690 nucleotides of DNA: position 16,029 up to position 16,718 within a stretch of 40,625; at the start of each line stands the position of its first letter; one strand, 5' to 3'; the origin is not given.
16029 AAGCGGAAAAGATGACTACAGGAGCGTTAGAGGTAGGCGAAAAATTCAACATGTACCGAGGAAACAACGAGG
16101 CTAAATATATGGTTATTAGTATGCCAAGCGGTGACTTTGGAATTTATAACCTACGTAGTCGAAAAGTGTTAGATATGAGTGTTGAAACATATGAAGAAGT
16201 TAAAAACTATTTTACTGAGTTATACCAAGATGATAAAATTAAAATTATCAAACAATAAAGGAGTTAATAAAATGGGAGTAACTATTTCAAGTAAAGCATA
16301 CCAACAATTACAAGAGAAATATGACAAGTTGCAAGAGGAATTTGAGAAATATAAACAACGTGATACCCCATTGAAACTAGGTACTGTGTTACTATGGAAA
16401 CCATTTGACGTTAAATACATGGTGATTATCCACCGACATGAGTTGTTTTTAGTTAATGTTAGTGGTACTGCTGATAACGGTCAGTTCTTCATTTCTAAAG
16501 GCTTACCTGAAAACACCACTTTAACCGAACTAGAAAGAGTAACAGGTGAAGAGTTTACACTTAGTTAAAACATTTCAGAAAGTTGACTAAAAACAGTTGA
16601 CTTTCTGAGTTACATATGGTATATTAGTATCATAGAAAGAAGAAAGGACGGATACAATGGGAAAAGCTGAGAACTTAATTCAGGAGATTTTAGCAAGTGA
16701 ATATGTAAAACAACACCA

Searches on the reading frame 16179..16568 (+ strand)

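Call 117: search_protein_families(library=pfam, max_evalue=0.01, proteins=[window:16179-16568:+])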
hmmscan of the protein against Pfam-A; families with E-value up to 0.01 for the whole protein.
window:16179-16568:+ (129 aa): 2 families
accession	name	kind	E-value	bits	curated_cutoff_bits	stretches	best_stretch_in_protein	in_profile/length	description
PF24343.1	OB_DEPS-1_1st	-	0.0031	18.6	27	1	17-84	17-79/84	P-granule-associated protein DEPS-1, first OB-fold domain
PF16235.10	DUF4894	-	0.0049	17.7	28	1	5-62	52-108/122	Domain of unknown function (DUF4894)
